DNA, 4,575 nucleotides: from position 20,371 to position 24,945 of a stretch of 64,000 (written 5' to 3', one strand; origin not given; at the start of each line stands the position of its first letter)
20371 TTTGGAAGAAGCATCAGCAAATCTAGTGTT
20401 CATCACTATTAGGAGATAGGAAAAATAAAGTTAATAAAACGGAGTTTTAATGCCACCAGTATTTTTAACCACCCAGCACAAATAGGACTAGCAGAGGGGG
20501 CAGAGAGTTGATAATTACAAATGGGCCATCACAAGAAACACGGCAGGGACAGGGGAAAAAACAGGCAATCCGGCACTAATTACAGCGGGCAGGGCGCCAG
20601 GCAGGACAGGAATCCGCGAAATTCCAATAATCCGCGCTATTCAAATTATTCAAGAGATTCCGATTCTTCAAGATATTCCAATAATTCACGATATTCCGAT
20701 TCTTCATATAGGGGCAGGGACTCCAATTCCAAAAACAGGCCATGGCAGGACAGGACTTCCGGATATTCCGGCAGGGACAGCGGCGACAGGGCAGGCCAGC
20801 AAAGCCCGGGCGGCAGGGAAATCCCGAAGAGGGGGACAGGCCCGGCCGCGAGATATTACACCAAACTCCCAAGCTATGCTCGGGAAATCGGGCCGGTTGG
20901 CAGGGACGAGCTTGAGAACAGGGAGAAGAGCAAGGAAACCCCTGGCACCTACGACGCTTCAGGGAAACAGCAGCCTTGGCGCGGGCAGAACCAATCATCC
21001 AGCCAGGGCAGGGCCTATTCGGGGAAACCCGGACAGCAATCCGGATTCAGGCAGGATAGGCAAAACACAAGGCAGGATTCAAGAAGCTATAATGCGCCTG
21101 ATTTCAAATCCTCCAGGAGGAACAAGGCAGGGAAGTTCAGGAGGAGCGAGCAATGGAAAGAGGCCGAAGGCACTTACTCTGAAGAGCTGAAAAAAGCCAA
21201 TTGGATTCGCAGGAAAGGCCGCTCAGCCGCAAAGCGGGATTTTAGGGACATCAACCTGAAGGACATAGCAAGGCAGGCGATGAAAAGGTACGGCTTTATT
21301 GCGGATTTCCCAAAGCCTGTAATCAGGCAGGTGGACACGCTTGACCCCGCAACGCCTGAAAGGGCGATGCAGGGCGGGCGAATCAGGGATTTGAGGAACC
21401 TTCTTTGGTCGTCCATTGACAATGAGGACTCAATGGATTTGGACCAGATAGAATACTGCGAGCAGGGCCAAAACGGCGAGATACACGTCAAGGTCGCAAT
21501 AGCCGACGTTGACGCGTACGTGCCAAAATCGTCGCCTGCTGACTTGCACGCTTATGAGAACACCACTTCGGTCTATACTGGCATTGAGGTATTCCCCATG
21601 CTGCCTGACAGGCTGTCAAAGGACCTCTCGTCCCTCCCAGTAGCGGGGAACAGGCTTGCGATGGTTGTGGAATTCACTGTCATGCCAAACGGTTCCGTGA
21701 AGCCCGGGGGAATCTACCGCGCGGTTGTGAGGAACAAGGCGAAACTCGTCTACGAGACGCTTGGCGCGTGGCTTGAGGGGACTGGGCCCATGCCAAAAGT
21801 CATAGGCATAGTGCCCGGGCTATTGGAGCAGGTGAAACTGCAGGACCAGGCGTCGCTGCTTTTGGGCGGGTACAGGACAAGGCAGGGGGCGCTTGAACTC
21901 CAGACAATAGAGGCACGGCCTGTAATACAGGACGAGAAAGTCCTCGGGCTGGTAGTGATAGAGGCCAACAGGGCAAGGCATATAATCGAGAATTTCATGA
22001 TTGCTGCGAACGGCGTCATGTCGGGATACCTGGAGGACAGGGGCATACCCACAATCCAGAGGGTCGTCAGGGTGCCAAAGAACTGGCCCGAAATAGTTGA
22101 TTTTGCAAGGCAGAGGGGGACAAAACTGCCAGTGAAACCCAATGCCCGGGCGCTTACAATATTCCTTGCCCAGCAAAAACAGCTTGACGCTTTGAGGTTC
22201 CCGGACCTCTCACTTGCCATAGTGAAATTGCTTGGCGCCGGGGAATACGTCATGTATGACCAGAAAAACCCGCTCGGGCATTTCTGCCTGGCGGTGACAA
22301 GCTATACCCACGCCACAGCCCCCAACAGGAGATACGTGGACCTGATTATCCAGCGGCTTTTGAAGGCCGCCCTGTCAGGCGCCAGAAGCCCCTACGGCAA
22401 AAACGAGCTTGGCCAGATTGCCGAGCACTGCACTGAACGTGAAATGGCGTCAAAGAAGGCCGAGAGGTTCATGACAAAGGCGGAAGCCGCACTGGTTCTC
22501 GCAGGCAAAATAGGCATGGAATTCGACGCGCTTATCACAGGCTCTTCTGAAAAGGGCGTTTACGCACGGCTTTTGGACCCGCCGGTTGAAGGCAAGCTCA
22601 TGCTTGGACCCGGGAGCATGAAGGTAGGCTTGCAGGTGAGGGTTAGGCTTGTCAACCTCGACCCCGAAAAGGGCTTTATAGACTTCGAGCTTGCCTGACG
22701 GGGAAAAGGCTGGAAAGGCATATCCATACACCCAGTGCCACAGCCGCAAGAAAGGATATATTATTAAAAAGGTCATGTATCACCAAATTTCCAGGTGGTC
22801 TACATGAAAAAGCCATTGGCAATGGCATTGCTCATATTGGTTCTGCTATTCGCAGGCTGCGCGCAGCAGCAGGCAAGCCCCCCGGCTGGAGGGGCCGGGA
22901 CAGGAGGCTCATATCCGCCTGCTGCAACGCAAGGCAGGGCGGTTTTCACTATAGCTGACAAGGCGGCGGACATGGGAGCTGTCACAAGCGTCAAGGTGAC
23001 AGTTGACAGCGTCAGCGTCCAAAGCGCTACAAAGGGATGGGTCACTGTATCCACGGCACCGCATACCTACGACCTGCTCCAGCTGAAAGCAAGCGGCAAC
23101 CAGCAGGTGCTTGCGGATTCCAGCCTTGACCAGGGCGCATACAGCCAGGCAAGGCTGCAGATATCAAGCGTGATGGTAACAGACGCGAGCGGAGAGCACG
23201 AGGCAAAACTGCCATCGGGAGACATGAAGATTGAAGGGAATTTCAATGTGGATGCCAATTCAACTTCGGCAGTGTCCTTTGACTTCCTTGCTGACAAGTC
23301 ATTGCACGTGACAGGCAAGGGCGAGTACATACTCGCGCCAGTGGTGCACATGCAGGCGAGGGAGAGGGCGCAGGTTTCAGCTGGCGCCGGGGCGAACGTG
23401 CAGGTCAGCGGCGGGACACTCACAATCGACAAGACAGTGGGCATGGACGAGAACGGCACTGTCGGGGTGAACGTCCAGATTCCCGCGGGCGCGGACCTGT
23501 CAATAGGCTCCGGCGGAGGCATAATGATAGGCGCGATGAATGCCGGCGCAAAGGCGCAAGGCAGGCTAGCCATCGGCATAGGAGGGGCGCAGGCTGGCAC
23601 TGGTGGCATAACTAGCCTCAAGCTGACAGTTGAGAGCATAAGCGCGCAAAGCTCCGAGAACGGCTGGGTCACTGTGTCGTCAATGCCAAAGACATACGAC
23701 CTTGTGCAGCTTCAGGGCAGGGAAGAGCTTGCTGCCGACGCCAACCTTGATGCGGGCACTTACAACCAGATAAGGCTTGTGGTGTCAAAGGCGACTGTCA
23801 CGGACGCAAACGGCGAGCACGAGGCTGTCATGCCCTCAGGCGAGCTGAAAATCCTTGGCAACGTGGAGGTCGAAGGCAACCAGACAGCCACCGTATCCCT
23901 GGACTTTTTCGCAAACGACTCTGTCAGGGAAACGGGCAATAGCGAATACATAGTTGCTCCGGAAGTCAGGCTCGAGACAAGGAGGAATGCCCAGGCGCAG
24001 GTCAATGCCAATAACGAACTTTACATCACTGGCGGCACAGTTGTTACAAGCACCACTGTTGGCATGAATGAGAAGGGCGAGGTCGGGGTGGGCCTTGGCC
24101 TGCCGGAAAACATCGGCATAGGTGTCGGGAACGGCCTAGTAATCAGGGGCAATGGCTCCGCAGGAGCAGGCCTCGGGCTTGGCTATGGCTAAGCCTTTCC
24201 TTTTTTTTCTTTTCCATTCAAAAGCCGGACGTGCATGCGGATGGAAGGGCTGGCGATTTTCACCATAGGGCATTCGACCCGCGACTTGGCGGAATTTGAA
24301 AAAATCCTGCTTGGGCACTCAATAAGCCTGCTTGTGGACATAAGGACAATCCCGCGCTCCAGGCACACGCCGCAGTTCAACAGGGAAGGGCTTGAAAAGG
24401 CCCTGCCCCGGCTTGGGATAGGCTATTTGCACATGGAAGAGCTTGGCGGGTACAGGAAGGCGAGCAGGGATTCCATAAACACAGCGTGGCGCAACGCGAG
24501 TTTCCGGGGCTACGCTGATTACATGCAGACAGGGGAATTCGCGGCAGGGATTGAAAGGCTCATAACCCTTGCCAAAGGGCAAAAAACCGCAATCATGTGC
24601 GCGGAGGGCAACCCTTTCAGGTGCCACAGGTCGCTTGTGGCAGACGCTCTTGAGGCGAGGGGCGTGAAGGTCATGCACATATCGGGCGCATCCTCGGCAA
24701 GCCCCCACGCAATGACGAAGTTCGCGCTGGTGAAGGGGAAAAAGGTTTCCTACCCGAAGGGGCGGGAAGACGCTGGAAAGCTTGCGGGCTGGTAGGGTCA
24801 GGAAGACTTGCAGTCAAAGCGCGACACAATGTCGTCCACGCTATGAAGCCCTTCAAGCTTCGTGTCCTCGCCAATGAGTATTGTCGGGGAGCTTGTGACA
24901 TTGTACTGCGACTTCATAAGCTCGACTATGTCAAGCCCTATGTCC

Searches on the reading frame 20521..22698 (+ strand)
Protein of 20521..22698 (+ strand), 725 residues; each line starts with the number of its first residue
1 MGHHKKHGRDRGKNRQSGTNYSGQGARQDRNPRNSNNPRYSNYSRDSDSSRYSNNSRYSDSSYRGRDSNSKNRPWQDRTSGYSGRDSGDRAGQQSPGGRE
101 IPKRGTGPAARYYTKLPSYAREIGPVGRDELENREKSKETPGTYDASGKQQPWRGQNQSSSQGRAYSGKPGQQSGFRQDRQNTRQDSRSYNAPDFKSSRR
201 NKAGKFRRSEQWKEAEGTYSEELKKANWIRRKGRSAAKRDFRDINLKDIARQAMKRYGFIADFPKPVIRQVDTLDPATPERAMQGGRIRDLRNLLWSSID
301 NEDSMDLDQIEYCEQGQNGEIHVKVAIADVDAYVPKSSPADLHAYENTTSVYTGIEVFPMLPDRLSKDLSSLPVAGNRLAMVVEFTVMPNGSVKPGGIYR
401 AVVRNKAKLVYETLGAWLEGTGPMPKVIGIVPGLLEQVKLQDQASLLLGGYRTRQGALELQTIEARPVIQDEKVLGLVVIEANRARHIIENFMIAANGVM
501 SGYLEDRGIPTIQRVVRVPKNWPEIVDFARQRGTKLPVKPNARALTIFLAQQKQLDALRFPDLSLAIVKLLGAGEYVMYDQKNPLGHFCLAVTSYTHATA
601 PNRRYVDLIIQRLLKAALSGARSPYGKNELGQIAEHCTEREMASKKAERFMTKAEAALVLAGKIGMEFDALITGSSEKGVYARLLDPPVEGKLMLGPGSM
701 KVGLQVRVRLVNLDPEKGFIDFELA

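Call 26: search_protein_families(library=pfam, proteins=[window:20521-22698:+], max_evalue=0.001)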
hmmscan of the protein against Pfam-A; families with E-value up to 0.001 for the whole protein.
window:20521-22698:+ (725 aa): 2 families
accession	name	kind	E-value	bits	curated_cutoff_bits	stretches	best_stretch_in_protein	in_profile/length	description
PF00773.25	RNB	-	6.5e-73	246.3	29.3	1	289-619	2-325/326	RNB domain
PF18614.7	RNase_II_C_S1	-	1.6e-13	50.7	26.6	1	667-725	2-59/59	RNase II-type exonuclease C-terminal S1 domain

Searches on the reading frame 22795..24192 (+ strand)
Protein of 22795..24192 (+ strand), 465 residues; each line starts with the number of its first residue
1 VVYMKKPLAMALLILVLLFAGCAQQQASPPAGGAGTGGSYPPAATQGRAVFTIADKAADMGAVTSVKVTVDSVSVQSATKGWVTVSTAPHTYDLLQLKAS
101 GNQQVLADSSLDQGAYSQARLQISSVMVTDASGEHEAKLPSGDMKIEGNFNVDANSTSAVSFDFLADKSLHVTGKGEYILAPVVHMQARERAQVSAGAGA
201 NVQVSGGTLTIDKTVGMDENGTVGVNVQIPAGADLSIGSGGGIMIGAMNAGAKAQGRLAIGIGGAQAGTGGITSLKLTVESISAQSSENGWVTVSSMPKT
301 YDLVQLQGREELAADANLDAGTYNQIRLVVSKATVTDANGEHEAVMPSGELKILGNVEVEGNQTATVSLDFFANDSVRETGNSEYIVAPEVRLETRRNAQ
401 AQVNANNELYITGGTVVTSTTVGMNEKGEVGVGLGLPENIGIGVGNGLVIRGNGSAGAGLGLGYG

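Call 26: search_protein_families(library=pfam, proteins=[window:22795-24192:+], max_evalue=0.001)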
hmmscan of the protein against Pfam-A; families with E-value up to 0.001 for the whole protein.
window:22795-24192:+ (465 aa): 1 family
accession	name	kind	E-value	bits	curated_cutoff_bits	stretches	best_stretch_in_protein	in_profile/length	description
PF14321.11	DUF4382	-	3.2e-39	134.7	25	2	50-182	5-136/136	Domain of unknown function (DUF4382)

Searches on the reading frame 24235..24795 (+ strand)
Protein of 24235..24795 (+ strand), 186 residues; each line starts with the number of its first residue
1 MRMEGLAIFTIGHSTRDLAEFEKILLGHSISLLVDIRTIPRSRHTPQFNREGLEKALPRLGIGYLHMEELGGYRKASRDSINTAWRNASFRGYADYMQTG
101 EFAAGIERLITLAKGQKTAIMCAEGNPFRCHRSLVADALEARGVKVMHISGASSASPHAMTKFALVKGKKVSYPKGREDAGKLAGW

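Call 26: search_protein_families(library=pfam, proteins=[window:24235-24795:+], max_evalue=0.001)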
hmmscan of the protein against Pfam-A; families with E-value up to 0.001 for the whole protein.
window:24235-24795:+ (186 aa): 2 families
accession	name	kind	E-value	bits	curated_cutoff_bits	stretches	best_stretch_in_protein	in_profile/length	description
PF04343.18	DUF488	-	1.2e-30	107.1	22.2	1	19-139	3-121/121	Domain of unknown function DUF488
PF22751.1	DUF488-N3a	-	3.2e-06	27.9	27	1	82-143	56-118/118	Active DUF488-N3 subclade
